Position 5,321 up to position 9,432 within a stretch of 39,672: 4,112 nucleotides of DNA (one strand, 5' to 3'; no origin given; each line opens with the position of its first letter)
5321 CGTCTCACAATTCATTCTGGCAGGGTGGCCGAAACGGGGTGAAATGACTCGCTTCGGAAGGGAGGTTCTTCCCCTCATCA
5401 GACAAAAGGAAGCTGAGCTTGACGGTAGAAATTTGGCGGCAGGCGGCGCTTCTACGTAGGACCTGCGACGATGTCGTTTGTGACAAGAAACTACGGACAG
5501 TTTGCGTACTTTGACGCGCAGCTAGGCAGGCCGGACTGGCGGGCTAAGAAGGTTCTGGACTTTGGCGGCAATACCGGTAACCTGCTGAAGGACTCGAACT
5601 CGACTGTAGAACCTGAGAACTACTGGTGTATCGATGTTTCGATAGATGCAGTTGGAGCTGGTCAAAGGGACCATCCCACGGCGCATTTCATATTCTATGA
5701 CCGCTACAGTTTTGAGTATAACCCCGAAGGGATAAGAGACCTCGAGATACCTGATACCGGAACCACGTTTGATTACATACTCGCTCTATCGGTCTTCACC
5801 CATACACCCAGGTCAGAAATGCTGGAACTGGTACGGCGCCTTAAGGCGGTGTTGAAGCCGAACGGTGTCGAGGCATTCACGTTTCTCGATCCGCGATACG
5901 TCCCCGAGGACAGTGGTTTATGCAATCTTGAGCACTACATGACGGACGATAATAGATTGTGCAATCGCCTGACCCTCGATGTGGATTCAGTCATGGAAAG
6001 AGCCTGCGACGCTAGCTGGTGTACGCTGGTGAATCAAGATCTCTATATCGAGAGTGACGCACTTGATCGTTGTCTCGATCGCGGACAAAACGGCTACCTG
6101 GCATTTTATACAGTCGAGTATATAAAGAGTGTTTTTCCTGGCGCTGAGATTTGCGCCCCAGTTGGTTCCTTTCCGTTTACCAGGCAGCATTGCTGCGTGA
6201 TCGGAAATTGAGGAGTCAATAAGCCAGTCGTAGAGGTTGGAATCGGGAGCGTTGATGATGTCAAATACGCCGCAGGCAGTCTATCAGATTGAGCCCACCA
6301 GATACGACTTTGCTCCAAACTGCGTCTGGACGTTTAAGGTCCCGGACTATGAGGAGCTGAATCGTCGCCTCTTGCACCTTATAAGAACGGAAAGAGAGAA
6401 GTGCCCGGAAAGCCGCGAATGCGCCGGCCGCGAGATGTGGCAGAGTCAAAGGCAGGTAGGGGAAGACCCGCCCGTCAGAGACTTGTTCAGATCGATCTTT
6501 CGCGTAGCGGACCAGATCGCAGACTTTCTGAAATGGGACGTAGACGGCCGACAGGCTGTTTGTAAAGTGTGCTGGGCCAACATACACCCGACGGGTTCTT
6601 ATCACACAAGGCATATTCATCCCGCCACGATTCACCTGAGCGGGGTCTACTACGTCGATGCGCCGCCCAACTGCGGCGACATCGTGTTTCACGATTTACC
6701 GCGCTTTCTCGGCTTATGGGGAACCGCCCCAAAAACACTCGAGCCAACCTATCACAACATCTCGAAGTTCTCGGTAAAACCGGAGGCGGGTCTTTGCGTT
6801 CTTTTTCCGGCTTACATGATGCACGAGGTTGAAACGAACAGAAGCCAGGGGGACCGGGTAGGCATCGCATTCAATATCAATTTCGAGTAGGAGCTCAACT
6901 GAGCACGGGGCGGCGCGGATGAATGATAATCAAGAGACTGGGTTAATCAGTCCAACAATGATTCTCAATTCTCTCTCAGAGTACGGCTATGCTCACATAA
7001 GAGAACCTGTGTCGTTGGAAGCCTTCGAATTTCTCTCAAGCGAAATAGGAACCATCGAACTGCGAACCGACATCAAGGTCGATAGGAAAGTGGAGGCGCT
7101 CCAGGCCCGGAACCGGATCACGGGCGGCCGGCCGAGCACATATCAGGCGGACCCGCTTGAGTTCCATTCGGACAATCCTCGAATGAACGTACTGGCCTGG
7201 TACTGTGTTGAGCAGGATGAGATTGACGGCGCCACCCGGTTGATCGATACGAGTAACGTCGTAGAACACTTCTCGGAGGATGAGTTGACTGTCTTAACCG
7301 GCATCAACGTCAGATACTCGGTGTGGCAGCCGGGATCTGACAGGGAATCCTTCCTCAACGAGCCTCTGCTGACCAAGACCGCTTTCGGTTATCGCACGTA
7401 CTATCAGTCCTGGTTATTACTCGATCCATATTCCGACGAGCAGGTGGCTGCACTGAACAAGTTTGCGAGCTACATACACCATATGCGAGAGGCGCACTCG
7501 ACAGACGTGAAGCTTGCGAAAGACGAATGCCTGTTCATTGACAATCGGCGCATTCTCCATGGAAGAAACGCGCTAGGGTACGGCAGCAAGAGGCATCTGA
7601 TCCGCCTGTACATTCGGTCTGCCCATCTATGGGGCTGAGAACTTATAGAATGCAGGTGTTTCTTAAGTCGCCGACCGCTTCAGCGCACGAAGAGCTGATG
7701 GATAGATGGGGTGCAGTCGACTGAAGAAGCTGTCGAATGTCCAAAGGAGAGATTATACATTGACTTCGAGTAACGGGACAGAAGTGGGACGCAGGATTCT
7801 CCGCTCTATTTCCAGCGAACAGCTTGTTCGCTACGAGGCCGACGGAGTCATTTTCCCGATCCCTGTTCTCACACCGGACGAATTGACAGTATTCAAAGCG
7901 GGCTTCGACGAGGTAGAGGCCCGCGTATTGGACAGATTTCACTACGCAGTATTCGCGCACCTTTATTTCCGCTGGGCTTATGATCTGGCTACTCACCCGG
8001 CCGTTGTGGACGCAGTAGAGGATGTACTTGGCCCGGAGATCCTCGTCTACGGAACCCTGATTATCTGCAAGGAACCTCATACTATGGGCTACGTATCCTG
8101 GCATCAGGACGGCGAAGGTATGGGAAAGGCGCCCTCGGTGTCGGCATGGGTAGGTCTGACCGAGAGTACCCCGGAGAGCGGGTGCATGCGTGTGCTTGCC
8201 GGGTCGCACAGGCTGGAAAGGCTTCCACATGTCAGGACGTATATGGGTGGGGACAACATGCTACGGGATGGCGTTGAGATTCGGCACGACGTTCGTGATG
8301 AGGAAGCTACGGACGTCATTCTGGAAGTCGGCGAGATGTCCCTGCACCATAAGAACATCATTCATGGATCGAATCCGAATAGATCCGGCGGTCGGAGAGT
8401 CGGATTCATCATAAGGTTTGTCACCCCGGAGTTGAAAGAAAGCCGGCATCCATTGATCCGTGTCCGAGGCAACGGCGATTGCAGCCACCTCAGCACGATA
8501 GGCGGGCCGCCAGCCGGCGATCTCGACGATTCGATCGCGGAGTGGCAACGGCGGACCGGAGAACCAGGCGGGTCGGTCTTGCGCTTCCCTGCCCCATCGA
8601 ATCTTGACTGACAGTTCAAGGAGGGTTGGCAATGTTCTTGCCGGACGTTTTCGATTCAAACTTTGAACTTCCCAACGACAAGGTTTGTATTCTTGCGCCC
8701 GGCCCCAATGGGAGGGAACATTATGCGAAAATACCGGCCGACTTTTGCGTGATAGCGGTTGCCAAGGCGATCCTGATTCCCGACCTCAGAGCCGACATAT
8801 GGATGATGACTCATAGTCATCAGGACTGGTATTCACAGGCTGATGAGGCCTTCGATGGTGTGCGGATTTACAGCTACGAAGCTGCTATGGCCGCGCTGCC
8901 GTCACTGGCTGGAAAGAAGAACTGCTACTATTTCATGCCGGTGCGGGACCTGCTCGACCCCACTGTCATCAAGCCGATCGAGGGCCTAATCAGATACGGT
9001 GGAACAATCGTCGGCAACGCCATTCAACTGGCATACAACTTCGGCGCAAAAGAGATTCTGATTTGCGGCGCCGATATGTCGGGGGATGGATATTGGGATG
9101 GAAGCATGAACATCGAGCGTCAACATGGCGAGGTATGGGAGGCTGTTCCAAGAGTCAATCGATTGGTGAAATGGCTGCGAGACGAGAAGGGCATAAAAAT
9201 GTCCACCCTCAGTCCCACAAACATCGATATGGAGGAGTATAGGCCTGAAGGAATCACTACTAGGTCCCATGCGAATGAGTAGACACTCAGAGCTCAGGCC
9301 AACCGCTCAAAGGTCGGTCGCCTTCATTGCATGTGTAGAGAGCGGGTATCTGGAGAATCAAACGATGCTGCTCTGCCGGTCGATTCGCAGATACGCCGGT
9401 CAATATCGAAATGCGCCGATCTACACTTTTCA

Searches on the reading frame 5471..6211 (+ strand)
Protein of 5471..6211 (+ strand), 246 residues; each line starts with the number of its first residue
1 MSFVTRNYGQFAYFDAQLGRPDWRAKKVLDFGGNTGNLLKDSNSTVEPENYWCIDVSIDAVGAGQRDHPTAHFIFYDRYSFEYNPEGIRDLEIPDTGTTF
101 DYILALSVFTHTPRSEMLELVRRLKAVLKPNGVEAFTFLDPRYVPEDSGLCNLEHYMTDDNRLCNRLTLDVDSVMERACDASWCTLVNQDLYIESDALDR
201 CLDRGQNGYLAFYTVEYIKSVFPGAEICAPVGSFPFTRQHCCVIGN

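Call 12: search_protein_families(library=pfam, proteins=[window:5471-6211:+], max_evalue=0.001)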
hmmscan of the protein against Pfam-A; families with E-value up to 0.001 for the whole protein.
window:5471-6211:+ (246 aa): 4 families
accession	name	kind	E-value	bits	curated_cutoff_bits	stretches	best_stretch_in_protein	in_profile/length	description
PF08242.18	Methyltransf_12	-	2.9e-11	44.4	30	1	29-133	1-97/98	Methyltransferase domain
PF13489.12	Methyltransf_23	-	1.3e-08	35.2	27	1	24-165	22-143/164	Methyltransferase domain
PF13649.12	Methyltransf_25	-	7.5e-08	33.4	27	1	28-132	1-97/97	Methyltransferase domain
PF08241.18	Methyltransf_11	-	1.9e-06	28.9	21.2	1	29-133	1-92/95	Methyltransferase domain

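Call 13: search_protein_families(library=ncbifam, proteins=[window:5471-6211:+], max_evalue=0.001)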
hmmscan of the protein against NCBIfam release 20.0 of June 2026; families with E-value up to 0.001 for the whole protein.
window:5471-6211:+ (246 aa): 0 families

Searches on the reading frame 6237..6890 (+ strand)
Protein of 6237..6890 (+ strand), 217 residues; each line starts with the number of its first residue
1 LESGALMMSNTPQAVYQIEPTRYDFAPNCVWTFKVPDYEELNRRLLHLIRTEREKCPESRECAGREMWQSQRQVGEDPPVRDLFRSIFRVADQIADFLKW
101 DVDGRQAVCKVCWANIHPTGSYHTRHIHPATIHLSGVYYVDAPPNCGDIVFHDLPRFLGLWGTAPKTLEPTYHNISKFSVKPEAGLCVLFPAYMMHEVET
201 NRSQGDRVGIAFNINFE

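Call 12: search_protein_families(library=pfam, proteins=[window:6237-6890:+], max_evalue=0.001)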
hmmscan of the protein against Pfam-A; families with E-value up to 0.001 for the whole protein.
window:6237-6890:+ (217 aa): 1 family
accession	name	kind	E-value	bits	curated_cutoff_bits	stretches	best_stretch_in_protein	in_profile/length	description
PF13759.12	2OG-FeII_Oxy_5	-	8.6e-23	81.1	27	1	112-213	2-101/101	Putative 2OG-Fe(II) oxygenase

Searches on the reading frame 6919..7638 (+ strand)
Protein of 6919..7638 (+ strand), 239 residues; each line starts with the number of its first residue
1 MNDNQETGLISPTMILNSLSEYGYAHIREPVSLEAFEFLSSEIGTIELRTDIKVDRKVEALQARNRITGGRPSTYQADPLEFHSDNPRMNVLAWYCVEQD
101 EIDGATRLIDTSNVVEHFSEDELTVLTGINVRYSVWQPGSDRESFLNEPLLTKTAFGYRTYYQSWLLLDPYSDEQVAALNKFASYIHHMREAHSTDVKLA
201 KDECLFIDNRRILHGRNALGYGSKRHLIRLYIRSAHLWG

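Call 12: search_protein_families(library=pfam, proteins=[window:6919-7638:+], max_evalue=0.001)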
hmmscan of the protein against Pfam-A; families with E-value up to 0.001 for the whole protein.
window:6919-7638:+ (239 aa): 1 family
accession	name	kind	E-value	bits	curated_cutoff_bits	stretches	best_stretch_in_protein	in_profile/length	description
PF02668.22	TauD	-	9.2e-21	75.4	27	1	16-231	31-267/267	Taurine catabolism dioxygenase TauD, TfdA family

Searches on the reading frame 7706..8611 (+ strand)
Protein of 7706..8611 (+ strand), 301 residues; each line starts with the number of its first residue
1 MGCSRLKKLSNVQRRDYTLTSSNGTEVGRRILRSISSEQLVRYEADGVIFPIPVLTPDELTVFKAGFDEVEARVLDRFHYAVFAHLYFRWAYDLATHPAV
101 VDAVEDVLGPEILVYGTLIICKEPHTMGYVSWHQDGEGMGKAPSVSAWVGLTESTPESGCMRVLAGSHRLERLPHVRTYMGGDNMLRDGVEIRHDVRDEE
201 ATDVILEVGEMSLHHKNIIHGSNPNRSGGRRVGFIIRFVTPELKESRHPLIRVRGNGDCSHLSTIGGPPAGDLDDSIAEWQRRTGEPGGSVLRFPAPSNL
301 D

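Call 12: search_protein_families(library=pfam, proteins=[window:7706-8611:+], max_evalue=0.001)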
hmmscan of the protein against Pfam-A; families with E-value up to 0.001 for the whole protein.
window:7706-8611:+ (301 aa): 1 family
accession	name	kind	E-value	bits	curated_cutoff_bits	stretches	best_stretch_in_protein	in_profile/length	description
PF05721.19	PhyH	-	1.2e-25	91.5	22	1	43-231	1-211/213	Phytanoyl-CoA dioxygenase (PhyH)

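Call 13: search_protein_families(library=ncbifam, proteins=[window:7706-8611:+], max_evalue=0.001)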
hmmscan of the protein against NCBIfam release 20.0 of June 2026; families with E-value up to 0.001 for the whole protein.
window:7706-8611:+ (301 aa): 3 families
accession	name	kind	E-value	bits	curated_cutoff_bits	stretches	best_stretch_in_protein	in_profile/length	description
TIGR01762.1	chlorin-enz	subfamily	8.1e-14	51.6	226.3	1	35-169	3-158/288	chlorinating enzyme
NF045813.1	DxPntBtaHylase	equivalog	8.6e-07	28.5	550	1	81-228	78-234/285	1-deoxypentalenic acid 11-beta-hydroxylase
TIGR02408.1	ectoine_ThpD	equivalog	5.5e-05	22.6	336.5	0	35-169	17-170/277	ectoine hydroxylase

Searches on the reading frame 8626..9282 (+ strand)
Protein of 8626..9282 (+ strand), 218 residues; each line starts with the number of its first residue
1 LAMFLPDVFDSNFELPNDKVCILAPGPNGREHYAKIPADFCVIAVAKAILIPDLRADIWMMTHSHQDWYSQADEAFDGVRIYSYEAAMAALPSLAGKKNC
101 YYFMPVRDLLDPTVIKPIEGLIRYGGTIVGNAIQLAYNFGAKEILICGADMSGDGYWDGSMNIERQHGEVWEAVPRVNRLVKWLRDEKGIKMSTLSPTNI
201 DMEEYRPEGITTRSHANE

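Call 13: search_protein_families(library=ncbifam, proteins=[window:8626-9282:+], max_evalue=0.001)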
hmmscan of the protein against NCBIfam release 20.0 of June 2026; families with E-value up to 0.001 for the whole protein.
window:8626-9282:+ (218 aa): 0 families

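Call 47: search_protein_families(library=pfam, proteins=[window:8626-9282:+], max_evalue=5)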
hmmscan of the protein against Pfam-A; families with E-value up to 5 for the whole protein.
window:8626-9282:+ (218 aa): 1 family
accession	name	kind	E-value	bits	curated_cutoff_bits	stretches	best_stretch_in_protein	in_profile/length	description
PF01973.23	MptE-like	-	4.8e-08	33.4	34.6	1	12-152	21-167/171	6-hydroxymethylpterin diphosphokinase MptE-like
